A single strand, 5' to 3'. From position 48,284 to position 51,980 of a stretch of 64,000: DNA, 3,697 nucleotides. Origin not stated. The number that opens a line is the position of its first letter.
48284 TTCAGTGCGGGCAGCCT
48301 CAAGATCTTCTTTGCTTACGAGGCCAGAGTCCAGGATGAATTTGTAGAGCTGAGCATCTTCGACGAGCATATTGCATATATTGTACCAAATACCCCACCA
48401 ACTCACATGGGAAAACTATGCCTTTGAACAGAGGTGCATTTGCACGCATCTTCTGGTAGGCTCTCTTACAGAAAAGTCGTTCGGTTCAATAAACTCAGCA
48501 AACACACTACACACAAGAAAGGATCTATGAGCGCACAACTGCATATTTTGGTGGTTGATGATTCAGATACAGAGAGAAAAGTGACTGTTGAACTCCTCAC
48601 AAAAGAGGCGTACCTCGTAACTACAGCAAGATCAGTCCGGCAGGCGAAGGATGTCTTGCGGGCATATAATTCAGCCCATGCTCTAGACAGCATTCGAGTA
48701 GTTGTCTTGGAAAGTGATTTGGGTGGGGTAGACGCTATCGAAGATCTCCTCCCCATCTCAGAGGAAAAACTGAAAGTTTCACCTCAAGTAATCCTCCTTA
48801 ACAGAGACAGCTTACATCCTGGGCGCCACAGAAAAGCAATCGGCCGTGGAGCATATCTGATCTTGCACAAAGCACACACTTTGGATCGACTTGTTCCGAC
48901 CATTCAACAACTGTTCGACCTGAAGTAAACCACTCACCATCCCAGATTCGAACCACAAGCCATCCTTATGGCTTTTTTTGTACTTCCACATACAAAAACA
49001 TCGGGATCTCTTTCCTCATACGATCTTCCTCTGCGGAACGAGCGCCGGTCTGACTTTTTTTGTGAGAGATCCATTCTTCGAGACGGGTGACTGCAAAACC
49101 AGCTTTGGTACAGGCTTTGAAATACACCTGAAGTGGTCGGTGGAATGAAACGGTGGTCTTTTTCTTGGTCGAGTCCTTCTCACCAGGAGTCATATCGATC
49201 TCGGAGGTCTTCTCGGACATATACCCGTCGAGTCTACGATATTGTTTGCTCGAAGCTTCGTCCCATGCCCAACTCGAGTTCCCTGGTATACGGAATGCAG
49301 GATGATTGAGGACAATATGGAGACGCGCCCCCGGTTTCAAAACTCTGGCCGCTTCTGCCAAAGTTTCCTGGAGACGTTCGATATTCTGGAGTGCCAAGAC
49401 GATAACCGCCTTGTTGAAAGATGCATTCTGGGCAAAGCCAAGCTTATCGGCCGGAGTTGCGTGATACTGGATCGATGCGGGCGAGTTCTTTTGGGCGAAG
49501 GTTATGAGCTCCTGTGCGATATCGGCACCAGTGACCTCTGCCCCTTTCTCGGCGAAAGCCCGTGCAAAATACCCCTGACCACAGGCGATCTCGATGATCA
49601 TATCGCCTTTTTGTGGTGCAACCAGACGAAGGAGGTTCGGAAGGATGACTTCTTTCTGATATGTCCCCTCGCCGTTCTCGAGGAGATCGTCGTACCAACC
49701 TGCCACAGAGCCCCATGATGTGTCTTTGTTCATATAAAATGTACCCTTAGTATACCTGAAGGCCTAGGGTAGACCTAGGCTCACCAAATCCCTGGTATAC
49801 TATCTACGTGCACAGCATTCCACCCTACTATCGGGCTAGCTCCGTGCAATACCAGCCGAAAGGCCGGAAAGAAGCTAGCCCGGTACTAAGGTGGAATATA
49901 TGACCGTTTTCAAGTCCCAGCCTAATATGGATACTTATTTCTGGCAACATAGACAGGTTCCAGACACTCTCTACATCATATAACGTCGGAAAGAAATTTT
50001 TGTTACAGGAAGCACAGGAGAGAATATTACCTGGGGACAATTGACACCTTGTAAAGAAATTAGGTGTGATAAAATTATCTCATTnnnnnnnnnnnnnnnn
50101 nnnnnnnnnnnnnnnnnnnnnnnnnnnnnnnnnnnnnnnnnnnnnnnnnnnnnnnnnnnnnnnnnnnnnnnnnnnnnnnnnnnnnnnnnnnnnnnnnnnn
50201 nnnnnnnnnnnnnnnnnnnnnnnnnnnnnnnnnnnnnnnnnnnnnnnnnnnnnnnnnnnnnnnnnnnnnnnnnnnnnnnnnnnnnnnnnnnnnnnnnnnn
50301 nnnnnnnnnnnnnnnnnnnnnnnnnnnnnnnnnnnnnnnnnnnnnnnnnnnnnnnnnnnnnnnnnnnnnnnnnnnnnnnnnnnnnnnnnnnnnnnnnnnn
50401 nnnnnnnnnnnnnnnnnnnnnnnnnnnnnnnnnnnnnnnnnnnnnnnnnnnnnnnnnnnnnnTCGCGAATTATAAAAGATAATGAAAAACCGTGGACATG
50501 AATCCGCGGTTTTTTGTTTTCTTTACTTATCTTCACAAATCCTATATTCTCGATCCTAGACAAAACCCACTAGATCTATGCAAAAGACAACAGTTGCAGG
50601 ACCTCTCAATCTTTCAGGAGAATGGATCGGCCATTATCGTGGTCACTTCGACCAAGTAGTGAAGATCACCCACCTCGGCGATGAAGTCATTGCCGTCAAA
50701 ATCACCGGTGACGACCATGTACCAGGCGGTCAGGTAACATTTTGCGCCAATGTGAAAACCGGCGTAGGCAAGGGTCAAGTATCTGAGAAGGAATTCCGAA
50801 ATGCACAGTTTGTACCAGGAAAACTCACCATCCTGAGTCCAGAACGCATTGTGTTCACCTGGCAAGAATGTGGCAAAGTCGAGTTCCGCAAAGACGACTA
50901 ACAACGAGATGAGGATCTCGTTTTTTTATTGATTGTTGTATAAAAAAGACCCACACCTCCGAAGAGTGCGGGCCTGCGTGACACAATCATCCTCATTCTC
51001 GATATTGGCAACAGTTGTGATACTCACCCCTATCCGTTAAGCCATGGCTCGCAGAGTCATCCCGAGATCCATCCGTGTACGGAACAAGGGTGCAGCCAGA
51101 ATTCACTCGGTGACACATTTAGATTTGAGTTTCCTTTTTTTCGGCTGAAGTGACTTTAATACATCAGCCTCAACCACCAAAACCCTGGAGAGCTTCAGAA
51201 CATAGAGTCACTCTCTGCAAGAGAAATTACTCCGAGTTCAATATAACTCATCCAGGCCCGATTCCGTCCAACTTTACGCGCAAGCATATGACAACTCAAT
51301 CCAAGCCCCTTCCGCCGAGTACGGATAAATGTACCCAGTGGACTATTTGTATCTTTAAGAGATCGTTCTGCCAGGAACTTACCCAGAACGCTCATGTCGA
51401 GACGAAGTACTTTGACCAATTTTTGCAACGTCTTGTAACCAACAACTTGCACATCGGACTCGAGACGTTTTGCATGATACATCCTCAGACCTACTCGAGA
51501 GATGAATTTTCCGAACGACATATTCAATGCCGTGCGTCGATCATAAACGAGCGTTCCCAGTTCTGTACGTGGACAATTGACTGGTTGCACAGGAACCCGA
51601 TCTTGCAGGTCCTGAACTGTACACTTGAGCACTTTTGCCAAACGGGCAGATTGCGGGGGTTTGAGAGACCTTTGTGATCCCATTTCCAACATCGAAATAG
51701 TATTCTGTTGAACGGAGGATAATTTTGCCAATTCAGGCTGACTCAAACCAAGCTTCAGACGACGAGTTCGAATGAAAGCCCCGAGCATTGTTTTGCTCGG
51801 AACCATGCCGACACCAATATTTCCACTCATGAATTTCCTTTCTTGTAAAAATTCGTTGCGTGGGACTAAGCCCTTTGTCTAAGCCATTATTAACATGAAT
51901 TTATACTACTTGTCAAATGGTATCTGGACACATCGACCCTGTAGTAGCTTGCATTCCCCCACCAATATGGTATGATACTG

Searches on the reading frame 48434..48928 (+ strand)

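Call 33: search_protein_families(library=pfam, proteins=[window:48434-48928:+], max_evalue=0.001)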
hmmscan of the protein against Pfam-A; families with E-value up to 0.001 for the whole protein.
window:48434-48928:+ (164 aa): 1 family
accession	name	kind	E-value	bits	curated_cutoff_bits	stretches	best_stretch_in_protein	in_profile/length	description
PF00072.30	Response_reg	-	9.7e-07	29.4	30.2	1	38-157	1-110/111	Response regulator receiver domain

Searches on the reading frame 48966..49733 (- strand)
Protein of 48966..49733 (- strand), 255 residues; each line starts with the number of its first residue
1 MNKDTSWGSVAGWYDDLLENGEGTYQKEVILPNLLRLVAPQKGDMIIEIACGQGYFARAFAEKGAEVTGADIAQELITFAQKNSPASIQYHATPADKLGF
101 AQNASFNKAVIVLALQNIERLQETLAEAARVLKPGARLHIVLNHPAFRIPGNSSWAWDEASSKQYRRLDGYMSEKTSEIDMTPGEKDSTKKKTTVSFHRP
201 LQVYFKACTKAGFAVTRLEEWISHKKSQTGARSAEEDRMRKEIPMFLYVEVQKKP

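Call 33: search_protein_families(library=pfam, proteins=[window:48966-49733:-], max_evalue=0.001)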
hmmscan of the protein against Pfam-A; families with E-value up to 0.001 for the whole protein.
window:48966-49733:- (255 aa): 7 families
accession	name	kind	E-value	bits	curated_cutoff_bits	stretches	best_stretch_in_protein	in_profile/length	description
PF08241.18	Methyltransf_11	-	4.4e-17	63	21.2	1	48-139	2-94/95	Methyltransferase domain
PF13649.12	Methyltransf_25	-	6.2e-15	56.1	27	1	46-135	1-96/97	Methyltransferase domain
PF08242.18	Methyltransf_12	-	5.9e-11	43.4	30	1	47-138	1-98/98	Methyltransferase domain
PF01209.24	Ubie_methyltran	-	3.9e-10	39.9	20.1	1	35-141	40-152/233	ubiE/COQ5 methyltransferase family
PF13847.12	Methyltransf_31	-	7e-10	39.2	27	1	42-140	3-109/145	Methyltransferase domain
PF13489.12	Methyltransf_23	-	7.2e-09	36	27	1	26-140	5-116/164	Methyltransferase domain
PF05175.20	MTS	-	0.00083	19.5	23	0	35-144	24-142/170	Methyltransferase small domain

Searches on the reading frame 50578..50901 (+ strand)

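Call 33: search_protein_families(library=pfam, proteins=[window:50578-50901:+], max_evalue=0.001)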
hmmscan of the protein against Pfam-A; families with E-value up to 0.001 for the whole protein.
window:50578-50901:+ (107 aa): 1 family
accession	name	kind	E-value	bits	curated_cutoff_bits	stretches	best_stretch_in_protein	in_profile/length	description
PF12014.13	Cyclin_D1_bind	-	2.4e-11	44.7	22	1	13-58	16-75/156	Cyclin D1 binding domain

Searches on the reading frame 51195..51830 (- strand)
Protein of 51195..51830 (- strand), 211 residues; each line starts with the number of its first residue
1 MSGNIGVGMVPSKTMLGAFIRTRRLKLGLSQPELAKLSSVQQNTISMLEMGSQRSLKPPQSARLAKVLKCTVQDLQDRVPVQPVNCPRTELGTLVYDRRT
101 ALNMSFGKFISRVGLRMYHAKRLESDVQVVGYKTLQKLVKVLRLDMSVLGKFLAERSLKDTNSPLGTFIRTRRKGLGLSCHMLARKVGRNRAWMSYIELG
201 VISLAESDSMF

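Call 34: search_protein_families(library=pfam, proteins=[window:51195-51830:-], max_evalue=0.001)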
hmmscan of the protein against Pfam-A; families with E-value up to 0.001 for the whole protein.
window:51195-51830:- (211 aa): 4 families
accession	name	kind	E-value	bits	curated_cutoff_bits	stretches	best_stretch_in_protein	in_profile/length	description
PF13560.12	HTH_31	-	2.7e-18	66.4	27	2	16-74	2-60/64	Helix-turn-helix domain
PF01381.28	HTH_3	-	2.6e-13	50.2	23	1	20-75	1-55/55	Helix-turn-helix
PF12844.13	HTH_19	-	0.00014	22.2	30.2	0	17-64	1-47/64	Helix-turn-helix domain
PF13744.12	HTH_37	-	0.0008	19.6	27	0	13-54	16-57/80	Helix-turn-helix domain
